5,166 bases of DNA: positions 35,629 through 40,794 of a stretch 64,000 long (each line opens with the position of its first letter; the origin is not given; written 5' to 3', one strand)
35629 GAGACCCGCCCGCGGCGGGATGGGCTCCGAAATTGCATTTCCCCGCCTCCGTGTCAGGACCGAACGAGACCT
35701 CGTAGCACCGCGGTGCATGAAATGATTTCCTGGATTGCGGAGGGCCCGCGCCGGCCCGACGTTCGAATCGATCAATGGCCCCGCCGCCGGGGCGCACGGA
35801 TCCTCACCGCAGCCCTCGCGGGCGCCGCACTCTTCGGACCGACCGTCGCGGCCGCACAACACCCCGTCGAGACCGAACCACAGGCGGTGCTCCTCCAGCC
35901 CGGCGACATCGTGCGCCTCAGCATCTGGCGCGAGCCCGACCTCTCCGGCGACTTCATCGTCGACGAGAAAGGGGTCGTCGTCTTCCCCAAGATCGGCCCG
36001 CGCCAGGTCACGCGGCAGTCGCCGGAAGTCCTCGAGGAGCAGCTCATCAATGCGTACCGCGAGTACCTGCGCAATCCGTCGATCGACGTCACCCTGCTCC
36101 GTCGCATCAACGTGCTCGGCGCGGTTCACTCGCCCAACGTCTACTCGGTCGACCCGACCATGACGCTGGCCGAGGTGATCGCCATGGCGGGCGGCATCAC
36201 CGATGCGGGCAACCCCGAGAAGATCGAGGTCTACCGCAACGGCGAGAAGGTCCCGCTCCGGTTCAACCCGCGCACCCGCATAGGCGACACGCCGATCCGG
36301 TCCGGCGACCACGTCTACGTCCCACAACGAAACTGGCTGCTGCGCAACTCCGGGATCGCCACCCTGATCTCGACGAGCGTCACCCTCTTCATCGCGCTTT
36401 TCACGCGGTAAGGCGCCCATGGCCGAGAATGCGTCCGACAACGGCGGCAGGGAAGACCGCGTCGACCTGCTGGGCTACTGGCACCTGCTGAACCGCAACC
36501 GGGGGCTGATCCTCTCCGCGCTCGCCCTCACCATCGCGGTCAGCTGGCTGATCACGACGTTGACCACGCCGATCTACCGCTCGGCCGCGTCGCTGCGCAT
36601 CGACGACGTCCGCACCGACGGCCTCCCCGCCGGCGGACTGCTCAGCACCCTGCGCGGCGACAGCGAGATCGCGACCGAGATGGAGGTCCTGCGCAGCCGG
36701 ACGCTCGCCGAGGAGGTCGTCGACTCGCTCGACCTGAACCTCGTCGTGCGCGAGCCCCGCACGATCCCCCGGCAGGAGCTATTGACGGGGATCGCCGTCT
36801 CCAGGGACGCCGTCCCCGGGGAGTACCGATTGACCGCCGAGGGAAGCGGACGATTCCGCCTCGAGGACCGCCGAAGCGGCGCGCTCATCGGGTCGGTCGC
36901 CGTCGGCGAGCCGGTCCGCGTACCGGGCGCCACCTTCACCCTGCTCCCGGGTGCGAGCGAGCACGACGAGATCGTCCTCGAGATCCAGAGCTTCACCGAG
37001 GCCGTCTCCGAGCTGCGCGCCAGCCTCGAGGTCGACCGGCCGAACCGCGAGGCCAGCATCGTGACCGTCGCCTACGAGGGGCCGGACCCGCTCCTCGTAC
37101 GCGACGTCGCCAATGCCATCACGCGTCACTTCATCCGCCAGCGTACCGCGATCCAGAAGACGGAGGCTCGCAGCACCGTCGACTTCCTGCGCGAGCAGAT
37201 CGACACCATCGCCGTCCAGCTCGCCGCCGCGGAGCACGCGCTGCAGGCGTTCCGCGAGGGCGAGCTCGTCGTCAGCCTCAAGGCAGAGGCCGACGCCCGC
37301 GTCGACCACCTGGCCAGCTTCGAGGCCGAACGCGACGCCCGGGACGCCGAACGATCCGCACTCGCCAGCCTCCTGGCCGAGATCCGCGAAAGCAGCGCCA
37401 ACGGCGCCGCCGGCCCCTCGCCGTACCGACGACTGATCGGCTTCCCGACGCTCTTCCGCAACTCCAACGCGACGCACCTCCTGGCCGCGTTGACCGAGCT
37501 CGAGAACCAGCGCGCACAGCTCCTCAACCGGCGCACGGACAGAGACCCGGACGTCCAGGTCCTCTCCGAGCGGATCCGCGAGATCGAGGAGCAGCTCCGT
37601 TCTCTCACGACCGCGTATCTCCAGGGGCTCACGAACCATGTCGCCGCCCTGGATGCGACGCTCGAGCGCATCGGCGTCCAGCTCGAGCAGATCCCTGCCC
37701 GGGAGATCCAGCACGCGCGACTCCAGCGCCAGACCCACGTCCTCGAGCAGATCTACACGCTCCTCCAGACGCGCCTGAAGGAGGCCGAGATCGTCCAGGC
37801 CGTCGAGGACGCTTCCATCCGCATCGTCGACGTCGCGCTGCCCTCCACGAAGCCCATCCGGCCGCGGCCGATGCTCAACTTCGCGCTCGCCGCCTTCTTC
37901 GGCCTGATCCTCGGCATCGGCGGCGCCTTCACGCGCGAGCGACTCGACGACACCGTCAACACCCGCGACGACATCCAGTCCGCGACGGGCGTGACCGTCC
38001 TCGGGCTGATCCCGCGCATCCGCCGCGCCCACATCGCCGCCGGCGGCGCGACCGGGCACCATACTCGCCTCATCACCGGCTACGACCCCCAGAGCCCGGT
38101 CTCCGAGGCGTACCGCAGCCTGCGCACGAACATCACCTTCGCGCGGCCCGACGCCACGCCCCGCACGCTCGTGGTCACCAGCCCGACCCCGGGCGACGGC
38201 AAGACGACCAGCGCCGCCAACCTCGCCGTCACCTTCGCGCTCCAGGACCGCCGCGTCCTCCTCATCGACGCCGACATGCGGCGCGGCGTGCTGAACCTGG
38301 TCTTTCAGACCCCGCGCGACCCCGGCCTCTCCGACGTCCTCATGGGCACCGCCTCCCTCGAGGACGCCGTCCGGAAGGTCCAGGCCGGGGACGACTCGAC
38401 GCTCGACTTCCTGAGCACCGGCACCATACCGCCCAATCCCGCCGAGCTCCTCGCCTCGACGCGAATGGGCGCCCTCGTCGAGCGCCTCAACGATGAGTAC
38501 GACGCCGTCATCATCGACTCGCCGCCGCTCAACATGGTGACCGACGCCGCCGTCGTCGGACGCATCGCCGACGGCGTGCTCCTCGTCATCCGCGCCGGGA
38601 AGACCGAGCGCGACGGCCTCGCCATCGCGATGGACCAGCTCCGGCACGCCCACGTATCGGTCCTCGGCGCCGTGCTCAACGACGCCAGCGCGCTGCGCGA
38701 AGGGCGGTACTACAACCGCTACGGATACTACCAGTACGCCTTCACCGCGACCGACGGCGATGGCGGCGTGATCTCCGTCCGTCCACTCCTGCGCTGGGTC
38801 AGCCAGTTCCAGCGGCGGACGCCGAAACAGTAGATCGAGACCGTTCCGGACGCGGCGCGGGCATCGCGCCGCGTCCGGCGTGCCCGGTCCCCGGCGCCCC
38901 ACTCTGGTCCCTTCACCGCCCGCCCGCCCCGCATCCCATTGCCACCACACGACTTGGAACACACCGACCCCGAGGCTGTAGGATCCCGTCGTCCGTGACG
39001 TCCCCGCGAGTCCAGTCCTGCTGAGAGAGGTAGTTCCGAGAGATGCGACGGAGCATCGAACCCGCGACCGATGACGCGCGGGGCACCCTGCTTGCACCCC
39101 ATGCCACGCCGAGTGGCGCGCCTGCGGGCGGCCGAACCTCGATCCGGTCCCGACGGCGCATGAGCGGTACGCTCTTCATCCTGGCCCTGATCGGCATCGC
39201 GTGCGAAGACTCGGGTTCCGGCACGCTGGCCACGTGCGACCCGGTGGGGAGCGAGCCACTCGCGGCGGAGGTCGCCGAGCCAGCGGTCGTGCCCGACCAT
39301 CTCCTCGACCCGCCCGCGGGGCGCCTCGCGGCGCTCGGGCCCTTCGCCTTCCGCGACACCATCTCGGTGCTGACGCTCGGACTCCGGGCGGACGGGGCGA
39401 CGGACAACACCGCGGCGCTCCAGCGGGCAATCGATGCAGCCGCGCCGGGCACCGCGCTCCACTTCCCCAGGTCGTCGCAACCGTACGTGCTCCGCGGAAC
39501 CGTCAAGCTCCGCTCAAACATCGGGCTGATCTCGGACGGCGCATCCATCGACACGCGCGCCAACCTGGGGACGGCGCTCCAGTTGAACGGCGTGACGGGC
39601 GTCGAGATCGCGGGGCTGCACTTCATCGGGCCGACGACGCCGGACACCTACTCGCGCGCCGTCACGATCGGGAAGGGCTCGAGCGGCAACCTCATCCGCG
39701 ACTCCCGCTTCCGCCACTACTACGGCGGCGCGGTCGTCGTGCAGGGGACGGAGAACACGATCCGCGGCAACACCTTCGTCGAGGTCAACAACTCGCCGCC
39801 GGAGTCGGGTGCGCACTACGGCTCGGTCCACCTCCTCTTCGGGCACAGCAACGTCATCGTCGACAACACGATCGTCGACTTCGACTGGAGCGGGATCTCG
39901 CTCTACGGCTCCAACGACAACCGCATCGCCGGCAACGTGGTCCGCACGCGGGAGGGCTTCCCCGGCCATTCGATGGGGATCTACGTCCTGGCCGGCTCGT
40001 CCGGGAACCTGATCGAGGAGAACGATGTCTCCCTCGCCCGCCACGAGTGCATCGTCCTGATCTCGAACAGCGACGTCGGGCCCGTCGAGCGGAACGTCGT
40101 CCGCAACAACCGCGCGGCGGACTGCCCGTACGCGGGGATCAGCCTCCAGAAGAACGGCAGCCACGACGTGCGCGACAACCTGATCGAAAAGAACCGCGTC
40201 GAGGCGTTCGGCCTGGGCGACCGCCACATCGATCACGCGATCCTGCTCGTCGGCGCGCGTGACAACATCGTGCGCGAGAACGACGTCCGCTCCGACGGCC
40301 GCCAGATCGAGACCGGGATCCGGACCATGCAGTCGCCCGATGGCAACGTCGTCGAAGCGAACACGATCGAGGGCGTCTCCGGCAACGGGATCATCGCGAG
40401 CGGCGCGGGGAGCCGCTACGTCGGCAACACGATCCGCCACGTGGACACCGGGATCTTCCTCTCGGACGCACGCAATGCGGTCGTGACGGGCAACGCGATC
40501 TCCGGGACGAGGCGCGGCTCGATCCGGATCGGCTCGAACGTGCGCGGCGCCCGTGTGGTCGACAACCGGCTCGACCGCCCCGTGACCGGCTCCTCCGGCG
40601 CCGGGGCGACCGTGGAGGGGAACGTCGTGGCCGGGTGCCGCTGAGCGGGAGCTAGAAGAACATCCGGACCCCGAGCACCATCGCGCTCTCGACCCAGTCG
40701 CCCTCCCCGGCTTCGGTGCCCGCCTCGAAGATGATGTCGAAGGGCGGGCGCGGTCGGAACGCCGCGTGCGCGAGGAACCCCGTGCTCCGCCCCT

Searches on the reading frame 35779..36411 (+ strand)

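Call 13: search_protein_families(library=pfam, proteins=[window:35779-36411:+], max_evalue=0.001)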
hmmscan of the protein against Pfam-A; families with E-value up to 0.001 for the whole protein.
window:35779-36411:+ (210 aa): 3 families
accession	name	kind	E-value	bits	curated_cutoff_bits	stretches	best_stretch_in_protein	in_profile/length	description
PF02563.21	Poly_export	-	9.4e-16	58.2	28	1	33-106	3-76/77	Polysaccharide biosynthesis/export protein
PF10531.15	SLBB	-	6.6e-12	45.5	27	1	110-157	2-51/55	SLBB domain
PF22461.2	SLBB_2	-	2.2e-10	40.9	27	1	109-181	2-79/79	SLBB domain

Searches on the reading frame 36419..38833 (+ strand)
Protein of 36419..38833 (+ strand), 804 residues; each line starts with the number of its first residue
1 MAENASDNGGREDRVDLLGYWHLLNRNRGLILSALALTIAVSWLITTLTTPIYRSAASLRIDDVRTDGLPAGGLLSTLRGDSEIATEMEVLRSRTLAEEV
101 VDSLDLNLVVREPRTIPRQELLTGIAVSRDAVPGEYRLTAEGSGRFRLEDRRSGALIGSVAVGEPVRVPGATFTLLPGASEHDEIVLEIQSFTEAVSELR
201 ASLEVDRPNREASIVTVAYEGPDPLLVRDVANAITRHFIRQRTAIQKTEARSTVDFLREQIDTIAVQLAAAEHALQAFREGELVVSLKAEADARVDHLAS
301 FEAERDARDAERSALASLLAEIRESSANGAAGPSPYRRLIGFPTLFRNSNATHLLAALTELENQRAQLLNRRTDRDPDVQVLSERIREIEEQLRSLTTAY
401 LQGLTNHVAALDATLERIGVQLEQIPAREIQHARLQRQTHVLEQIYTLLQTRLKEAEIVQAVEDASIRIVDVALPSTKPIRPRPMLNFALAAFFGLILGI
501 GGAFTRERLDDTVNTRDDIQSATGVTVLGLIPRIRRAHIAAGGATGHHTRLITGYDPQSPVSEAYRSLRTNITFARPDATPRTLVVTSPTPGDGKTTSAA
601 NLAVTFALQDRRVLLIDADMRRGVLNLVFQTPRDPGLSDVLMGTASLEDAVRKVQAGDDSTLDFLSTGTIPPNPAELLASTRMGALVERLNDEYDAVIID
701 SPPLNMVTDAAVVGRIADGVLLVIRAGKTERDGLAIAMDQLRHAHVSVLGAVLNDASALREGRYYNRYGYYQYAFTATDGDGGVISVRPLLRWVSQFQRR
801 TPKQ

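Call 13: search_protein_families(library=pfam, proteins=[window:36419-38833:+], max_evalue=0.001)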
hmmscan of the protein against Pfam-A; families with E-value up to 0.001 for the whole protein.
window:36419-38833:+ (804 aa): 6 families
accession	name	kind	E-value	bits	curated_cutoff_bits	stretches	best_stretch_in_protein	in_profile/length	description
PF13807.11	GNVR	-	6.1e-16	58.6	27.7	1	434-507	8-81/82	G-rich domain on putative tyrosine kinase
PF13614.12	AAA_31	-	1.9e-13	51.2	27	1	591-740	11-163/177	AAA domain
PF01656.29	CbiA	-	1.4e-08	35.2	25.4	1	585-626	2-43/125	CobQ/CobB/MinD/ParA nucleotide binding domain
PF02706.20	Wzz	-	1e-07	32.6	25.5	1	14-104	2-91/91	Chain length determinant protein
PF13500.12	AAA_26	-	0.00011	22.6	27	0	700-756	111-167/198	AAA domain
PF06564.18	CBP_BcsQ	-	0.00055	20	21.3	0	591-725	11-146/234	Cellulose biosynthesis protein BcsQ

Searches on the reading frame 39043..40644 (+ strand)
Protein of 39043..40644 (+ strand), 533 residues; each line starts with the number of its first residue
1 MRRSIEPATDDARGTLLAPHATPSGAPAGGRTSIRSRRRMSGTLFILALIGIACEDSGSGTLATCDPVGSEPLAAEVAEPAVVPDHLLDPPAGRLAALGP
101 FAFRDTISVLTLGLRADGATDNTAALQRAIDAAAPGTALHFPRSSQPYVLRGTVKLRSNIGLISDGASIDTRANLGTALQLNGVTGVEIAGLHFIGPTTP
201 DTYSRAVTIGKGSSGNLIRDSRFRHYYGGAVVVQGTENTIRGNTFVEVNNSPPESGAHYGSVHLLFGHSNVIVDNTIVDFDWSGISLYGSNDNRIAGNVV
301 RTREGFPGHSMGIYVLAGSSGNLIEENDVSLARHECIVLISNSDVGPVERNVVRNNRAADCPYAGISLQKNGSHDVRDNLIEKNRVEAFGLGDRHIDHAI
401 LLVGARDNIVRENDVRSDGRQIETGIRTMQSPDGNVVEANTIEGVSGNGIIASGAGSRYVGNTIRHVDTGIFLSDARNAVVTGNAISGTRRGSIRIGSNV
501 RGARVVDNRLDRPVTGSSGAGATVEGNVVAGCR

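Call 13: search_protein_families(library=pfam, proteins=[window:39043-40644:+], max_evalue=0.001)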
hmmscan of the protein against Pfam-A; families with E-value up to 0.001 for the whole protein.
window:39043-40644:+ (533 aa): 3 families
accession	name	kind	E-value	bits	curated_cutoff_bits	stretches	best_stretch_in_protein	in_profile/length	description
PF05048.19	NosD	-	4.2e-26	92.1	23.6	2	208-387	19-175/212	Periplasmic copper-binding protein (NosD)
PF13229.12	Beta_helix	-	1.1e-24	87.3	25.9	3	180-302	4-112/158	Right handed beta helix region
PF12708.12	Pect-lyase_RHGA_epim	-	2.2e-07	31.4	27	1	107-167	2-63/213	Rhamnogalacturonase A/epimerase, pectate lyase-like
